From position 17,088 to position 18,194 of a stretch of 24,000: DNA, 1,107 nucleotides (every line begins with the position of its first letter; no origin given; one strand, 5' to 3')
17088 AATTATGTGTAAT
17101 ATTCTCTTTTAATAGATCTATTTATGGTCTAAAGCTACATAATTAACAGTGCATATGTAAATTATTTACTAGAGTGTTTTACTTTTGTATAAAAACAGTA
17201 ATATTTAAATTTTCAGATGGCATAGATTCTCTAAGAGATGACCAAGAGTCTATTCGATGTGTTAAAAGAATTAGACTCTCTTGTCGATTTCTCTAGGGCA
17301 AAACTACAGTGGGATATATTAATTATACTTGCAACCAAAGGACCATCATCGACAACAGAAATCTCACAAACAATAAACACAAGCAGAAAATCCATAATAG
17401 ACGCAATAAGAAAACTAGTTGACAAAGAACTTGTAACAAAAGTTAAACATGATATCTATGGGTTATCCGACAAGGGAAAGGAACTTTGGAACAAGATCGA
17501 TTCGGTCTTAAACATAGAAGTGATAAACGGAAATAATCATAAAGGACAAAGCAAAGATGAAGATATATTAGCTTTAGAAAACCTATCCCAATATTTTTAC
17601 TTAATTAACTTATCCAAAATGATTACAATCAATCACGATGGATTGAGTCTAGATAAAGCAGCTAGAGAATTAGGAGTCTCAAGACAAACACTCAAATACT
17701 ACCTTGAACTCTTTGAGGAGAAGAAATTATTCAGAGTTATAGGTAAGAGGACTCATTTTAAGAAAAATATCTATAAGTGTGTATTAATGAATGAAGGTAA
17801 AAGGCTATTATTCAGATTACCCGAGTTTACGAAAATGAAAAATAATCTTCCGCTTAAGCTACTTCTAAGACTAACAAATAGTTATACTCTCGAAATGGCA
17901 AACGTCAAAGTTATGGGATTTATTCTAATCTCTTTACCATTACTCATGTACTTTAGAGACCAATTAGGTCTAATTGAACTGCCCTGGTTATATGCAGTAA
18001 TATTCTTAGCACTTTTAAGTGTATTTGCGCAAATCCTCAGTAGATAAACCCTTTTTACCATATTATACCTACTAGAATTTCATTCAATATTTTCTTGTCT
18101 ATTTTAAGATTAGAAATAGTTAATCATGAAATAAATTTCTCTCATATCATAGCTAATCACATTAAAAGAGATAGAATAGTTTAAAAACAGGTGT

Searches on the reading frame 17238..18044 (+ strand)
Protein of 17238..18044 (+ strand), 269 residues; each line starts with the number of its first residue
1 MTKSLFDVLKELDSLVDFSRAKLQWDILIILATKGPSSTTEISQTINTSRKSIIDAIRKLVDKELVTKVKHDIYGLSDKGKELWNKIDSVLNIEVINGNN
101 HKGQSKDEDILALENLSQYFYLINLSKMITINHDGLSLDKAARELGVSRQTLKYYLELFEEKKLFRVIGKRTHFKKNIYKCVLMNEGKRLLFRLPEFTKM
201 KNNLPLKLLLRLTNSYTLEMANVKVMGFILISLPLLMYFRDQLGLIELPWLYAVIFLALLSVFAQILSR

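Call 10: search_protein_families(library=pfam, proteins=[window:17238-18044:+])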
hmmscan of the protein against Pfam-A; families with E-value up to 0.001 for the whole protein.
window:17238-18044:+ (269 aa): 12 families
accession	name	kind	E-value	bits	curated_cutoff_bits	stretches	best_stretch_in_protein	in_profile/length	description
PF13412.12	HTH_24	-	1.4e-08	34.6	21.9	1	22-67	3-48/48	Winged helix-turn-helix DNA-binding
PF01978.25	TrmB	-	9.5e-08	32.2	25.6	1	26-71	12-57/68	Sugar-specific transcriptional regulator TrmB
PF12802.13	MarR_2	-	1.3e-07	32.1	27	1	21-70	6-54/61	MarR family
PF01047.28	MarR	-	2.8e-07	30.8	24.6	1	24-71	5-52/59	MarR family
PF08279.18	HTH_11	-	6.5e-07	29.6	25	0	26-62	4-41/55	HTH domain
PF14947.12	HTH_45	-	8.5e-07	29.3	25.5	1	20-93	4-75/77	Winged helix-turn-helix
PF13463.12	HTH_27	-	1.9e-05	25.3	22.2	1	23-80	4-68/68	Winged helix DNA-binding domain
PF13551.12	HTH_29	-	3.1e-05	24.4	28.1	0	134-163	10-40/64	Winged helix-turn helix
PF12840.13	HTH_20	-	4.8e-05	23.7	27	0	133-163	16-46/51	Helix-turn-helix domain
PF13545.12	HTH_Crp_2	-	0.00012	22.4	27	0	36-70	22-56/70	Crp-like helix-turn-helix domain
PF25213.1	HVO_A0261_N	-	0.00019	21.7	35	0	23-90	12-77/86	HVO_A0261 N-terminal domain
PF24270.1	HTH_Cmi2_C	-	0.00024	21.8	27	1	5-70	57-122/125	Cmi2, C-terminal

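Call 12: find_homologous_proteins(query=window:17238-18044:+, max_evalue=0.00001)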
Query window:17238-18044:+ (269 aa): 9 proteins with E <= 0.00001 among 1428 candidates.
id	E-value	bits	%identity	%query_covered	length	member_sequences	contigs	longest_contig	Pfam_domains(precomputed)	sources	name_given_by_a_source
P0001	6.9e-165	565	98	100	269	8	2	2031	PF01047.29,PF12840.14,PF13412.13,PF08279.19,PF01978.26,PF12802.14,PF14947.13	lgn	-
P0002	7.4e-127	440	75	100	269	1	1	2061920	PF01047.29,PF13412.13,PF08279.19,PF01978.26,PF12802.14,PF13545.13,PF25213.2,PF14947.13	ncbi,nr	ncbi:MarR family transcriptional regulator [Sulfolobus acidocaldarius SUSAZ]|nr:MarR family transcri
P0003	4.8e-89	316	58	100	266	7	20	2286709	PF01047.29,PF13412.13,PF08279.19,PF01978.26,PF12802.14,PF25213.2,PF14947.13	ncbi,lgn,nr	ncbi:HTH-type transcriptional activator ArnR [Sulfolobus acidocaldarius]|nr:HTH-type transcriptional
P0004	1.2e-72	263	47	100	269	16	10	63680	PF13412.13,PF12802.14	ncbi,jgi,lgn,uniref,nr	ncbi:HTH-type transcriptional activator ArnR [Saccharolobus islandicus]|uniref:HTH-type transcriptio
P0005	7.4e-70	253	47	100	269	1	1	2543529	PF13412.13,PF12802.14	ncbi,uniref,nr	ncbi:winged helix-turn-helix transcriptional regulator [Sulfolobus sp. E5-1-F]|uniref:HTH-type trans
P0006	3.4e-69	251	48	100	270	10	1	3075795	PF13412.13,PF08279.19,PF12802.14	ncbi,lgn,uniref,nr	ncbi:MarR family transcriptional regulator [Saccharolobus caldissimus]|uniref:MarR family transcript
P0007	1.8e-68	249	48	99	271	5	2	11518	PF01047.29,PF13412.13,PF08279.19,PF12802.14,PF14947.13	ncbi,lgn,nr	ncbi:MAG: HTH-type transcriptional activator ArnR [Candidatus Parvarchaeota archaeon]|nr:HTH-type tr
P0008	5.0e-65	238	43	100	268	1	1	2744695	PF13412.13,PF01978.26,PF12802.14,PF14947.13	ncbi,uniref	ncbi:HTH-type transcriptional activator ArnR [Sulfolobus tengchongensis]|uniref:HTH-type transcripti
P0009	4.7e-11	61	29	85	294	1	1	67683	-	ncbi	-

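Call 13: find_encoding_contigs(protein=P0002, flank=10000, max_places=4)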
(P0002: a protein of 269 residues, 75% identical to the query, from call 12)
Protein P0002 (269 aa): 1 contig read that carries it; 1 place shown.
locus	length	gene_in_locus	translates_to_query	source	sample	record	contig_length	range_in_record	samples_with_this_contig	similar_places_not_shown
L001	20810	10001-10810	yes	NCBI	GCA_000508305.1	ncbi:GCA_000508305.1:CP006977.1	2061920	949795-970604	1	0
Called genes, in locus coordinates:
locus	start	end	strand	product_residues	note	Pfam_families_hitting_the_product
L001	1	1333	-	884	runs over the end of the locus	PF03065:Glyco_hydro_57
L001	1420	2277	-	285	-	PF00528:BPD_transp_1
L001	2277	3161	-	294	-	PF00528:BPD_transp_1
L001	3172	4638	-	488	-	PF01547:SBP_bac_1, PF13416:SBP_bac_8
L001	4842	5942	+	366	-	PF00005:ABC_tran, PF02463:SMC_N (faint), PF13304:AAA_21 (faint), PF17912:OB_MalK, PF17850:CysA_C_terminal (weak), PF08402:TOBE_2 (weak)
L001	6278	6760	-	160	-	PF00571:CBS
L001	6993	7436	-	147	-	-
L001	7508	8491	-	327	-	PF00070:Pyr_redox (faint), PF00890:FAD_binding_2 (weak), PF01266:DAO (weak), PF07992:Pyr_redox_2, PF12831:FAD_oxidored (faint), PF13738:Pyr_redox_3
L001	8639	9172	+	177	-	PF01625:PMSR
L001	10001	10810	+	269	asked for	PF13412:HTH_24 (faint), PF13545:HTH_Crp_2 (faint), PF01978:TrmB (weak), PF12802:MarR_2 (faint), PF25213:HVO_A0261_N (faint), PF01047:MarR (weak), PF08279:HTH_11 (faint), PF14947:HTH_45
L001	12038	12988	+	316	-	PF00069:Pkinase, PF07714:PK_Tyr_Ser-Thr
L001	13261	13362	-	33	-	-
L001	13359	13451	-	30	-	-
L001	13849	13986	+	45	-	PF14748:P5CR_dimer (weak)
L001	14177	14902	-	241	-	PF00753:Lactamase_B, PF12706:Lactamase_B_2 (weak)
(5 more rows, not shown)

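Call 16: find_encoding_contigs(protein=P0001, flank=10000, max_places=10)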
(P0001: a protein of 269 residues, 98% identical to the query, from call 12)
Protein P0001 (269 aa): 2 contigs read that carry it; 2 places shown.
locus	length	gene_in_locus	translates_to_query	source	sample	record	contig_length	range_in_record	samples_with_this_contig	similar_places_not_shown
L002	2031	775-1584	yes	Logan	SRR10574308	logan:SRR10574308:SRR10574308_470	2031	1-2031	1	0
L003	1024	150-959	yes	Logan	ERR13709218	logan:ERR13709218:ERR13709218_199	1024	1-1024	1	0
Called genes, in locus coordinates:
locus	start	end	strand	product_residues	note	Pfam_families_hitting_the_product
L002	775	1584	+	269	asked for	PF12840:HTH_20 (faint), PF13412:HTH_24 (faint), PF12802:MarR_2 (faint), PF01047:MarR (weak), PF01978:TrmB (weak), PF08279:HTH_11 (faint), PF14947:HTH_45 (weak)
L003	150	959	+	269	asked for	PF12840:HTH_20 (faint), PF13412:HTH_24 (faint), PF12802:MarR_2 (faint), PF01047:MarR (weak), PF01978:TrmB (weak), PF08279:HTH_11 (faint), PF14947:HTH_45 (weak)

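Call 18: list_cluster_members(proteins=[P0001, P0003])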
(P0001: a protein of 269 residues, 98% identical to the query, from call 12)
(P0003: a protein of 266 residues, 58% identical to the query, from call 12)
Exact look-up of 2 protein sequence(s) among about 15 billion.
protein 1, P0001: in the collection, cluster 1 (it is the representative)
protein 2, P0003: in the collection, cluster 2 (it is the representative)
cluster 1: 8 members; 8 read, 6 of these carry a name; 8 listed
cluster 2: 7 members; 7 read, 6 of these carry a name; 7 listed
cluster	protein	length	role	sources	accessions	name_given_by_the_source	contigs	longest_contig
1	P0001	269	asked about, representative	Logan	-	-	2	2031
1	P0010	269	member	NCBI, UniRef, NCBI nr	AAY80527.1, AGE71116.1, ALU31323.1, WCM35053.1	HTH-type transcriptional activator ArnR [Sulfolobus acidocaldarius] | HTH-type transcriptional activator ArnR n=3 Tax=Sulfolobus acidocaldarius TaxID=2285 ...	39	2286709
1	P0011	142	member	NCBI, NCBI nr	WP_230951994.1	hypothetical protein [Sulfolobus acidocaldarius]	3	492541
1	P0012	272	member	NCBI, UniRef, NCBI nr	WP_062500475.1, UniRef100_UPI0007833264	HTH-type transcriptional activator ArnR [Sulfolobus acidocaldarius] | HTH-type transcriptional activator ArnR n=1 Tax=Sulfolobus acidocaldarius TaxID=2285 ...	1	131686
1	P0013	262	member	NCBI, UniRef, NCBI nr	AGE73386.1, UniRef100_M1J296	hypothetical protein SacRon12I_05750 [Sulfolobus acidocaldarius Ron12/I] | HTH marR-type domain-containing protein n=1 Tax=Sulfolobus acidocaldarius Ron12/I ...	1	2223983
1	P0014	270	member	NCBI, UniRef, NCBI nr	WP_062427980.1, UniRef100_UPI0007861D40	HTH-type transcriptional activator ArnR [Sulfolobus acidocaldarius] | HTH-type transcriptional activator ArnR n=1 Tax=Sulfolobus acidocaldarius TaxID=2285 ...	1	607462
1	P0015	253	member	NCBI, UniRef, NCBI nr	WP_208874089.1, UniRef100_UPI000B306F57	HTH-type transcriptional activator ArnR [Sulfolobus acidocaldarius] | HTH-type transcriptional activator ArnR n=1 Tax=Sulfolobus acidocaldarius TaxID=2285 ...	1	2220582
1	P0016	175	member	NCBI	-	-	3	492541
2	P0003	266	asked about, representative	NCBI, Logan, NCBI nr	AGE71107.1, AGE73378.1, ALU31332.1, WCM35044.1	HTH-type transcriptional activator ArnR [Sulfolobus acidocaldarius]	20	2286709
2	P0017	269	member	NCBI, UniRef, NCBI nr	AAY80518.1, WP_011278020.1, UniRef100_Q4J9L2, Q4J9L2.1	HTH-type transcriptional activator ArnR [Sulfolobus acidocaldarius] | HTH-type transcriptional activator ArnR1 n=4 Tax=Sulfolobus acidocaldarius TaxID=2285 ...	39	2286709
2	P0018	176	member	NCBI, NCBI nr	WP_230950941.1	hypothetical protein [Sulfolobus acidocaldarius]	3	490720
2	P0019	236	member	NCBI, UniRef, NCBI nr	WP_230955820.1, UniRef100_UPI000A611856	MarR family transcriptional regulator [Sulfolobus acidocaldarius] | MarR family transcriptional regulator n=1 Tax=Sulfolobus acidocaldarius TaxID=2285 ...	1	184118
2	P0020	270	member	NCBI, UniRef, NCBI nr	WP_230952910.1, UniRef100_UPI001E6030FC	HTH-type transcriptional activator ArnR [Sulfolobus acidocaldarius] | HTH-type transcriptional activator ArnR n=1 Tax=Sulfolobus acidocaldarius TaxID=2285 ...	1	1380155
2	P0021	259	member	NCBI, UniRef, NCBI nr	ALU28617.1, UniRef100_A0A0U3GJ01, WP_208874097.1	MarR family transcriptional regulator [Sulfolobus acidocaldarius] | MarR family transcriptional regulator n=1 Tax=Sulfolobus acidocaldarius TaxID=2285 ... | HTH-type transcriptional activator ArnR [Sulfolobus acidocaldarius]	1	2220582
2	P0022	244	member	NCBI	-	-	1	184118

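Call 21: find_encoding_contigs(protein=P0014, flank=10000, max_places=4)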
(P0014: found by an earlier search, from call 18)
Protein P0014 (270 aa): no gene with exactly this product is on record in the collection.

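Call 22: find_encoding_contigs(protein=P0020, flank=10000, max_places=4)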
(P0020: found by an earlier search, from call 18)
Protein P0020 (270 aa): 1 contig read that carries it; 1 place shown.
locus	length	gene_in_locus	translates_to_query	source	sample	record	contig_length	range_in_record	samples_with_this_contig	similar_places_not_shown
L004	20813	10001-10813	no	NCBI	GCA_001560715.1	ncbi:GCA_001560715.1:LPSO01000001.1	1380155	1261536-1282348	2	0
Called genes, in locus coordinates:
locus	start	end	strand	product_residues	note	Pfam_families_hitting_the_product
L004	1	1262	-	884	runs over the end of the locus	PF03065:Glyco_hydro_57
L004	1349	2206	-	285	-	PF00528:BPD_transp_1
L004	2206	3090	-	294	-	PF00528:BPD_transp_1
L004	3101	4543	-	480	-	PF01547:SBP_bac_1, PF13416:SBP_bac_8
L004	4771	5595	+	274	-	-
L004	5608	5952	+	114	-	PF08402:TOBE_2 (weak)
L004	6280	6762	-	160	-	PF00571:CBS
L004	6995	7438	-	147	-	-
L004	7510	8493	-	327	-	PF00890:FAD_binding_2 (weak), PF01266:DAO (weak), PF07992:Pyr_redox_2, PF12831:FAD_oxidored (faint), PF13738:Pyr_redox_3, PF00070:Pyr_redox (weak)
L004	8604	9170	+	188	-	PF01625:PMSR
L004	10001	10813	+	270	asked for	PF13412:HTH_24 (faint), PF01978:TrmB (faint), PF12802:MarR_2 (faint), PF14947:HTH_45 (weak)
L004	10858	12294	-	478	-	PF00482:T2SSF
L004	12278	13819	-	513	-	PF00437:T2SSE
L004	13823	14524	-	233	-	PF05625:PAXNEB (faint), PF06745:ATPase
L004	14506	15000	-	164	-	PF01917:Flagellin_arch-type (weak), PF22201:FlaF_Ig-like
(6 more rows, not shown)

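Call 23: find_encoding_contigs(protein=P0012, flank=10000, max_places=4)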
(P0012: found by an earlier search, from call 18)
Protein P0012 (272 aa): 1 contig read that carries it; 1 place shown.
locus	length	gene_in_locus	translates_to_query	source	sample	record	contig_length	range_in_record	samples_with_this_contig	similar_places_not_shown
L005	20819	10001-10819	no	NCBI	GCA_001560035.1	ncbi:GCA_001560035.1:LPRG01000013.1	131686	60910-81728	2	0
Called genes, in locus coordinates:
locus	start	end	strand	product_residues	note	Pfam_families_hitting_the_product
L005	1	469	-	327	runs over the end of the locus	PF00890:FAD_binding_2 (weak), PF01266:DAO (weak), PF07992:Pyr_redox_2, PF12831:FAD_oxidored (faint), PF13738:Pyr_redox_3, PF00070:Pyr_redox (weak)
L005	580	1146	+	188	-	PF01625:PMSR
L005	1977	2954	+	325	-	-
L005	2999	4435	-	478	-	PF00482:T2SSF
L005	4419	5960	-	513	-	PF00437:T2SSE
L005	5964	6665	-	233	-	PF05625:PAXNEB (faint), PF06745:ATPase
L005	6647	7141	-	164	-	PF01917:Flagellin_arch-type (weak), PF22201:FlaF_Ig-like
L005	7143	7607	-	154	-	PF01917:Flagellin_arch-type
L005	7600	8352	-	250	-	PF24151:ArlX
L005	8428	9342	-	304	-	PF01917:Flagellin_arch-type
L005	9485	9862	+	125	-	-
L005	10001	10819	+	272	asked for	PF12802:MarR_2 (faint), PF01047:MarR (faint), PF01978:TrmB (faint), PF13412:HTH_24 (faint)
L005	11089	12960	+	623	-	PF00069:Pkinase, PF07714:PK_Tyr_Ser-Thr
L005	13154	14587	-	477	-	PF00083:Sugar_tr, PF07690:MFS_1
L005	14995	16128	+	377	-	-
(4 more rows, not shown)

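Call 41: find_related_loci(query=A1, collection=metagenome_contigs, flank=10000)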
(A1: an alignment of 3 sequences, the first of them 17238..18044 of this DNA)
Query A1 (269 aa) in metagenome_contigs; peptide patterns used: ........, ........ (x = any residue, [..] = any of these).
143 stretches matched a pattern, but none encodes a relative of the query by tblastn (E <= 1e-3).

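Call 53: find_encoding_contigs(protein=P0003, flank=10000, max_places=10)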
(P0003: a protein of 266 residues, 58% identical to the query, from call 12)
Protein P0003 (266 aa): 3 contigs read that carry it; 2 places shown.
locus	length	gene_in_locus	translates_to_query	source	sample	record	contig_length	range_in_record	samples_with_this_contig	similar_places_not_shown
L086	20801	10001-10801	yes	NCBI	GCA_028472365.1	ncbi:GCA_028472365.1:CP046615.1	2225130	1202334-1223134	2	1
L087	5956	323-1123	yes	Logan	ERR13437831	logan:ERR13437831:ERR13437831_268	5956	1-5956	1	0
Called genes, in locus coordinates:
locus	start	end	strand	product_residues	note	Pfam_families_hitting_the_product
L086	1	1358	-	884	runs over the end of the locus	PF03065:Glyco_hydro_57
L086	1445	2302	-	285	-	PF00528:BPD_transp_1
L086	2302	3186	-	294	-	PF00528:BPD_transp_1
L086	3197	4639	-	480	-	PF01547:SBP_bac_1, PF13416:SBP_bac_8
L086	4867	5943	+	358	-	PF02463:SMC_N (faint), PF00005:ABC_tran, PF13304:AAA_21 (faint), PF17850:CysA_C_terminal (weak), PF17912:OB_MalK, PF08402:TOBE_2 (weak)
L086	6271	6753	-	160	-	PF00571:CBS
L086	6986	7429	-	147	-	-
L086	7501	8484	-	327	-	PF00890:FAD_binding_2 (weak), PF01266:DAO (weak), PF07992:Pyr_redox_2, PF12831:FAD_oxidored (faint), PF13738:Pyr_redox_3, PF00070:Pyr_redox (weak)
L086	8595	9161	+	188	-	PF01625:PMSR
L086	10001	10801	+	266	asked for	PF13412:HTH_24 (faint), PF12802:MarR_2 (faint), PF25213:HVO_A0261_N (faint), PF01047:MarR (weak), PF01978:TrmB (weak), PF08279:HTH_11 (faint), PF14947:HTH_45 (weak)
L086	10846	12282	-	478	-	PF00482:T2SSF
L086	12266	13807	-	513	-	PF00437:T2SSE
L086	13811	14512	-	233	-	PF05625:PAXNEB (faint), PF06745:ATPase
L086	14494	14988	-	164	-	PF01917:Flagellin_arch-type (weak), PF22201:FlaF_Ig-like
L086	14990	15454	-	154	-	PF01917:Flagellin_arch-type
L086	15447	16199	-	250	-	PF24151:ArlX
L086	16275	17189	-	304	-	PF01917:Flagellin_arch-type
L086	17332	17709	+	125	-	-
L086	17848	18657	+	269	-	PF12802:MarR_2 (faint), PF01047:MarR (weak), PF01978:TrmB (weak), PF08279:HTH_11 (faint), PF13412:HTH_24 (faint), PF14947:HTH_45 (weak)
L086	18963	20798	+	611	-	PF00069:Pkinase, PF07714:PK_Tyr_Ser-Thr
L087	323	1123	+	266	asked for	PF13412:HTH_24 (faint), PF12802:MarR_2 (faint), PF25213:HVO_A0261_N (faint), PF01047:MarR (weak), PF01978:TrmB (weak), PF08279:HTH_11 (faint), PF14947:HTH_45 (weak)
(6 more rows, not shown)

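Call 64: predict_structure(alignment_id=A2)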
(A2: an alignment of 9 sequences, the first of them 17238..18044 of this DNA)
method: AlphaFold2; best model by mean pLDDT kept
length: 269 residues; sequences in the alignment: 9
mean_pLDDT: 73.1   pTM: 0.54
mean pLDDT of the five models: 73.1, 70.6, 70.0, 69.1, 68.7
residues with pLDDT >= 90: 3; 70-90: 190; 50-70: 48; < 50: 28
segments of 3 or more residues with pLDDT < 50: 1-3, 92-113
pLDDT, mean of each block of 10 residues (from residue 1): 48 52 74 82 81 85 85 85 68 35 32 58 79 75 73 80 79 67 79 68 82 80 87 86 84 89 80
secondary structure, 60 per line:
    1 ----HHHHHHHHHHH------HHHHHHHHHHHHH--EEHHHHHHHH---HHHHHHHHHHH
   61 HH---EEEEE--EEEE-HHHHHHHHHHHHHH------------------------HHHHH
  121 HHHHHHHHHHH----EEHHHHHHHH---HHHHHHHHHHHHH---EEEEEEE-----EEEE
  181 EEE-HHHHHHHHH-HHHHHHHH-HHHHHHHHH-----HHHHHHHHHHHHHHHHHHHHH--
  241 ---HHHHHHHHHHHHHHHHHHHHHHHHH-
elements in order: H5-15 H22-34 H39-46 H50-62 E66-70 E73-76 H78-91 H116-131 H138-145 H149-161 E165-171 E177-183 H185-193 H195-202 H204-212 H218-238 H244-268

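Call 77: fold_search(model_id=the predicted structure, library=pdb)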
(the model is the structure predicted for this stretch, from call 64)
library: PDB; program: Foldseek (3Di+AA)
matches with E <= 10: 1712; with E <= 0.001: 0
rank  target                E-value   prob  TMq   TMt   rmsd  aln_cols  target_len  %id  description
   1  4o5v                  1.3e-03  1.00  0.20  0.25  10.0       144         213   14  Crystal structure of T. acidophilum IdeR (released 2014-11-05)
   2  3w6j_E                1.3e-03  1.00  0.24  0.36  13.2       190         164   13  Crystal structure of ScpAB core complex (released 2013-04-24)
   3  4o6j                  2.6e-03  1.00  0.21  0.26  10.1       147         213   14  Crystal sturucture of T. acidophilum IdeR (released 2014-05-21)
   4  4zzl_A                4.6e-03  1.00  0.21  0.37  12.5       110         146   15  MexR R21W derepressor mutant causing multidrug resistance in P. aeruginosa by mexAB-oprM efflux pump expression (released 2016-07-27)
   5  1wsu_A                4.9e-03  1.00  0.18  0.37  13.5       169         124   16  C-terminal domain of elongation factor selB complexed with SECIS RNA (released 2005-01-25)
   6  3w6j_C                5.1e-03  0.97  0.19  0.29  16.6       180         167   14  Crystal structure of ScpAB core complex (released 2013-04-24)
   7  2uwm_A                6.0e-03  1.00  0.21  0.28  12.1       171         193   16  C-TERMINAL DOMAIN(WH2-WH4) OF ELONGATION FACTOR SELB IN COMPLEX WITH SECIS RNA (released 2007-05-08)
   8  3lmm_D                6.6e-03  0.97  0.17  0.09  16.0       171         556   13  Crystal Structure of the DIP2311 protein from Corynebacterium diphtheriae, Northeast Structural Genomics Consortium Ta (released 2010-02-16)
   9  1lj9_B                8.2e-03  1.00  0.28  0.47  12.9       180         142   16  The crystal structure of the transcriptional regulator SlyA (released 2003-01-21)
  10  2pfb_A                8.6e-03  1.00  0.27  0.53   4.4        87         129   18  Structure of oxidized OhrR from Xanthamonas campestris (released 2007-12-11)
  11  2pex_B                9.1e-03  1.00  0.27  0.51   2.2        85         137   22  Structure of reduced C22S OhrR from Xanthamonas Campestris (released 2007-12-11)
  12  3lmm_B                1.0e-02  0.95  0.17  0.09  16.2       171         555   13  Crystal Structure of the DIP2311 protein from Corynebacterium diphtheriae, Northeast Structural Genomics Consortium Ta (released 2010-02-16)
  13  2pfb_B                1.1e-02  1.00  0.26  0.55   4.4        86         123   19  Structure of oxidized OhrR from Xanthamonas campestris (released 2007-12-11)
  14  3w6j_B                1.1e-02  0.99  0.23  0.35  13.7       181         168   13  Crystal structure of ScpAB core complex (released 2013-04-24)
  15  2uwm_B                1.1e-02  1.00  0.21  0.27  12.1       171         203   15  C-TERMINAL DOMAIN(WH2-WH4) OF ELONGATION FACTOR SELB IN COMPLEX WITH SECIS RNA (released 2007-05-08)
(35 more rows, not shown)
